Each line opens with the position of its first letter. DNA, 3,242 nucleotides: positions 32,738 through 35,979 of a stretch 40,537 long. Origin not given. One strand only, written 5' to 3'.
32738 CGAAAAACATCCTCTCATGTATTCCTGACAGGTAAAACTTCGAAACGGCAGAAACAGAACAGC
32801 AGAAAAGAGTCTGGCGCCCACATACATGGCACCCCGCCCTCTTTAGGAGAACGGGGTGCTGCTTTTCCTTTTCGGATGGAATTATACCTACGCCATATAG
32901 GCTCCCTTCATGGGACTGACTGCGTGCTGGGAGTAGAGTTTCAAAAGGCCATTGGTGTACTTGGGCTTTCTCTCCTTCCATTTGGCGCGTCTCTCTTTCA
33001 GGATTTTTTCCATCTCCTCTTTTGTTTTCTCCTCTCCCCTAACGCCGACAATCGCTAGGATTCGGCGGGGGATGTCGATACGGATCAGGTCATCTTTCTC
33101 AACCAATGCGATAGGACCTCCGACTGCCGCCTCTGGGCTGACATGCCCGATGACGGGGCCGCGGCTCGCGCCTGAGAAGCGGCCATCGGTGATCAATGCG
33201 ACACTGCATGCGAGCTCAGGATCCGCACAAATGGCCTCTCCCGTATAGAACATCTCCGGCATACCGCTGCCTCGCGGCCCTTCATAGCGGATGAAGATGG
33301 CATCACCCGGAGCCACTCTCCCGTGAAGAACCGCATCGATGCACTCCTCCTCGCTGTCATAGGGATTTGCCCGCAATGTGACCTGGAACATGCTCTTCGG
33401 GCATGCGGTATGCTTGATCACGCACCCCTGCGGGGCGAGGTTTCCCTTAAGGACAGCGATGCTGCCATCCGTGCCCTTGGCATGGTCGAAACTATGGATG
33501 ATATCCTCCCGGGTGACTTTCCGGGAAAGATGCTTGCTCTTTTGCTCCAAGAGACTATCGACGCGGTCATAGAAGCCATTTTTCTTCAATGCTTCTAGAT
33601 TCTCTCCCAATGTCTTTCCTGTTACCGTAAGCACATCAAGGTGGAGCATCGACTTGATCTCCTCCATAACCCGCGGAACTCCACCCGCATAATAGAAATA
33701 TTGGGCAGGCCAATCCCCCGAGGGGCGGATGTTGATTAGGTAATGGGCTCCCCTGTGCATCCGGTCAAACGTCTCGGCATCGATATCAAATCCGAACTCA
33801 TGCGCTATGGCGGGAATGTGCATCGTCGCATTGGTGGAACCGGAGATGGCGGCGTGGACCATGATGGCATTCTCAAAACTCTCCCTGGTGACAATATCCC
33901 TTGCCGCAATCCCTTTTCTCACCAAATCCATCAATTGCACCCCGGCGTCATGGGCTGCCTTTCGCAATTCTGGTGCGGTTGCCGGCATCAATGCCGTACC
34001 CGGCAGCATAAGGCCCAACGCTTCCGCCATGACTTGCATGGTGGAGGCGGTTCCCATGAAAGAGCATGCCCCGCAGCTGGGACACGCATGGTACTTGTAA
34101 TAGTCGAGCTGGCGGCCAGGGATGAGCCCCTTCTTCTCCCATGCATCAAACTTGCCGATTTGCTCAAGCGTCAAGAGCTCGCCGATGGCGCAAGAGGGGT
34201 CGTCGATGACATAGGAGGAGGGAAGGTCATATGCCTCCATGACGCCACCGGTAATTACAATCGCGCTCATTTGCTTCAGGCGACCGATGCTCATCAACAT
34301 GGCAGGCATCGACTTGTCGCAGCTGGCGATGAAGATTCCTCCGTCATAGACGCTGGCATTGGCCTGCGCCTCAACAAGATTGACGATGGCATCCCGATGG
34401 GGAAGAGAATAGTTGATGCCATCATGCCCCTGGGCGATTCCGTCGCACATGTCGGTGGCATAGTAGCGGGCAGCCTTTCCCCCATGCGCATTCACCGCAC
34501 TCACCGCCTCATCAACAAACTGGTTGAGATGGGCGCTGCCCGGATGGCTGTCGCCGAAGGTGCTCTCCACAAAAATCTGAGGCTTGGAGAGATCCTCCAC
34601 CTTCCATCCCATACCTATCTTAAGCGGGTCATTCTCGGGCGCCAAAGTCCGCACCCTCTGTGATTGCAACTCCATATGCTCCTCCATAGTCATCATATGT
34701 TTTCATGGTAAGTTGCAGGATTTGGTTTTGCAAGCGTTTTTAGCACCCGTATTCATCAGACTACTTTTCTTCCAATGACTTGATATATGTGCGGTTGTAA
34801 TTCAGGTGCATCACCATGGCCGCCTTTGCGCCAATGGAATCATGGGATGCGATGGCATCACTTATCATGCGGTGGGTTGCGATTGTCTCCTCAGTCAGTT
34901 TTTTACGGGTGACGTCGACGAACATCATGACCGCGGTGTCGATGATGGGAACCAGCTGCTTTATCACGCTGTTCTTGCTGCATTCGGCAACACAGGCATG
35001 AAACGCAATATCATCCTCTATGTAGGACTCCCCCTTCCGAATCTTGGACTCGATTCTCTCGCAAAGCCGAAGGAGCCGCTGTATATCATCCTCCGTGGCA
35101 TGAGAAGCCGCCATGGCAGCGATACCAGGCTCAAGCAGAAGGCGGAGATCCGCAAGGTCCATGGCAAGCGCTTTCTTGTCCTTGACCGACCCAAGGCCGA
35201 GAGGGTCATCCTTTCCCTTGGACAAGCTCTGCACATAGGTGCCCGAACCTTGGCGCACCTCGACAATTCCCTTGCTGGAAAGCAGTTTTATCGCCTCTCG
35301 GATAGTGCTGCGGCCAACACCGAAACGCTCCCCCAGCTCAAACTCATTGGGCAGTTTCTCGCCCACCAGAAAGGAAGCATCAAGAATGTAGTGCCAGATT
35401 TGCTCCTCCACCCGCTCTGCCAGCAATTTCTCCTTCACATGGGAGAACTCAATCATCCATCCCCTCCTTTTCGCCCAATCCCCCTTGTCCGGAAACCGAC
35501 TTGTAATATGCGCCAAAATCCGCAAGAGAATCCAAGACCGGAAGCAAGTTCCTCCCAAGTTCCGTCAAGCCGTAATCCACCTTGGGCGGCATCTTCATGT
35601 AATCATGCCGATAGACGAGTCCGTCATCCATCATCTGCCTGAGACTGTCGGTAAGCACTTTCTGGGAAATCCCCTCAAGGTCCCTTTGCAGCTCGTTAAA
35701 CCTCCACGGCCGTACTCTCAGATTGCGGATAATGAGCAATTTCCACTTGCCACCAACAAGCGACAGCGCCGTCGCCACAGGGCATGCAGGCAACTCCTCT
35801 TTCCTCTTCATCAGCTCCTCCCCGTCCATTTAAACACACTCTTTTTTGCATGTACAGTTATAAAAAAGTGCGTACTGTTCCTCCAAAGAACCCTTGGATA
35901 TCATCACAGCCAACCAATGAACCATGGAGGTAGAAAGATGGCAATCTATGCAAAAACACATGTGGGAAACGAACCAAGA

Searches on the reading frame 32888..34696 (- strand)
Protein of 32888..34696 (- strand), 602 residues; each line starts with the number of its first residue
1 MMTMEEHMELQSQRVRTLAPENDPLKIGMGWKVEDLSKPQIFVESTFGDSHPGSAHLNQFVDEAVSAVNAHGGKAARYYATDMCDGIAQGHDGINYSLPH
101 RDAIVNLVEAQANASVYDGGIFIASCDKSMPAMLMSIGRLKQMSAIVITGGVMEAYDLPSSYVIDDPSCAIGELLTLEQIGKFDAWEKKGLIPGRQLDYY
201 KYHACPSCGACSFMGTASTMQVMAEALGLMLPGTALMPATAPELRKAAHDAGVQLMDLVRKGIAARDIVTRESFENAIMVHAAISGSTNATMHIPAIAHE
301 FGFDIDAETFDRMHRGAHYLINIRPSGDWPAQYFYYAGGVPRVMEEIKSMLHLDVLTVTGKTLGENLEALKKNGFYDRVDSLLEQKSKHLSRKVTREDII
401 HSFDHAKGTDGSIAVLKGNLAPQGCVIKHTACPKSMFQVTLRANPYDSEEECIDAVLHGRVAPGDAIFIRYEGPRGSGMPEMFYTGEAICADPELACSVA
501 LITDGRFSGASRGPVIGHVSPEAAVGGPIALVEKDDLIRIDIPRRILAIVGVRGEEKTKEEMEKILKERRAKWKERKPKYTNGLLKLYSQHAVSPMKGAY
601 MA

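Call 23: list_cluster_members(proteins=[P0001, P0002, window:32888-34696:-, window:38571-40382:+, window:19090-19698:-])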
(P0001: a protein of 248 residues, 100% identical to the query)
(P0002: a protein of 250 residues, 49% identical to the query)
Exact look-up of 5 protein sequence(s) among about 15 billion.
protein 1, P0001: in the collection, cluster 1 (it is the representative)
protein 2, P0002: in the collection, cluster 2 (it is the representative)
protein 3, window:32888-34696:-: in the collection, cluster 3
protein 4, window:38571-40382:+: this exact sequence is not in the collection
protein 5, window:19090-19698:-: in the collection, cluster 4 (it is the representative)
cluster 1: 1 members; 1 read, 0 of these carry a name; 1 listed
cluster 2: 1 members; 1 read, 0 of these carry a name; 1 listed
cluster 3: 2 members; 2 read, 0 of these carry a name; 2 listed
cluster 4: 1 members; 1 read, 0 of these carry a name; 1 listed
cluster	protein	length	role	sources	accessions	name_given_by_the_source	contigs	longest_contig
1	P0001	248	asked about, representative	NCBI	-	-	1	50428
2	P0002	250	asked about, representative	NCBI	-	-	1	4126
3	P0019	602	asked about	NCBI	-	-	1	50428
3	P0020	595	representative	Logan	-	-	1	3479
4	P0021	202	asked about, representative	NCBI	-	-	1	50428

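Call 25: search_protein_families(library=pfam, proteins=[P0021], max_evalue=0.01)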
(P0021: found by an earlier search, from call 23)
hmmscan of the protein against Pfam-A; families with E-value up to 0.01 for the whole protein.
P0021 (202 aa): 1 family
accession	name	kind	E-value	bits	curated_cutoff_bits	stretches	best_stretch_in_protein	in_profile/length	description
PF07603.17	Lcl_C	-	1.3e-05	25.9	34.9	1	119-200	38-117/117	Lcl C-terminal domain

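Call 44: search_protein_families(library=ncbifam, proteins=[P0021, window:32888-34696:-], max_evalue=0.001)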
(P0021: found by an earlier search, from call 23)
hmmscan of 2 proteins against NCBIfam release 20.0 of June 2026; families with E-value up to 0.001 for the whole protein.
P0021 (202 aa): 0 families

window:32888-34696:- (602 aa): 8 families
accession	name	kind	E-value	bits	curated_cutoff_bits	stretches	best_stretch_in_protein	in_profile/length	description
NF002068.0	PRK00911.1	subfamily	1.7e-149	498.9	644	1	27-601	24-555/559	dihydroxy-acid dehydratase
TIGR00110.1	ilvD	equivalog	4.7e-148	494.1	618.15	1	28-600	8-540/543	dihydroxy-acid dehydratase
NF009103.0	PRK12448.1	equivalog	4.5e-105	352.1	710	1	28-600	24-608/616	dihydroxy-acid dehydratase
NF004784.0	PRK06131.1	subfamily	1.5e-97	327.4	539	1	30-599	34-558/576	dihydroxy-acid dehydratase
TIGR03432.1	yjhG_yagF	hypoth_equivalog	4.4e-90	302.5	808.15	1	27-572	44-599/640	YjhG/YagF family D-xylonate dehydratase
NF009559.0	PRK13016.1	equivalog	3e-86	289.9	882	1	29-599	33-559/578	L-arabinonate dehydratase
NF009560.0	PRK13017.1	subfamily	4.9e-84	282.6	684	1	28-600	34-574/595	dihydroxy-acid dehydratase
TIGR01196.1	edd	equivalog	8e-61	206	708.25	1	57-551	86-556/601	phosphogluconate dehydratase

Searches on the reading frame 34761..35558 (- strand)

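Call 25: search_protein_families(library=pfam, proteins=[window:34761-35558:-], max_evalue=0.01)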
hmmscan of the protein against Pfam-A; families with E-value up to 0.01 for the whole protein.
window:34761-35558:- (265 aa): 6 families
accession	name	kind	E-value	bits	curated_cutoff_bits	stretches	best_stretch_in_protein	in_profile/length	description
PF07729.17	FCD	-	7.6e-23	81.7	24.3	1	134-253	1-124/125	FCD domain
PF00392.27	GntR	-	2.7e-20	72.2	27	1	46-109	1-64/64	Bacterial regulatory proteins, gntR family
PF14502.12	HTH_41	-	7.4e-05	22.5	25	1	65-109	2-48/48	Helix-turn-helix domain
PF08279.18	HTH_11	-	0.00035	20.8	25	1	74-106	20-53/55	HTH domain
PF08222.17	HTH_CodY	-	0.002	18.1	27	0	77-114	12-51/61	CodY helix-turn-helix domain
PF01978.25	TrmB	-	0.0023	18.2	25.6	1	74-105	27-58/68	Sugar-specific transcriptional regulator TrmB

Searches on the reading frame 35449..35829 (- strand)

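Call 25: search_protein_families(library=pfam, proteins=[window:35449-35829:-], max_evalue=0.01)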
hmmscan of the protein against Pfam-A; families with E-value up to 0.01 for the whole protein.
window:35449-35829:- (126 aa): 1 family
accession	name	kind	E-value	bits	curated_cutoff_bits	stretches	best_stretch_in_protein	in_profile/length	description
PF01638.23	HxlR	-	2.3e-26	91.9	20.8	1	24-110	1-87/91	HxlR-like helix-turn-helix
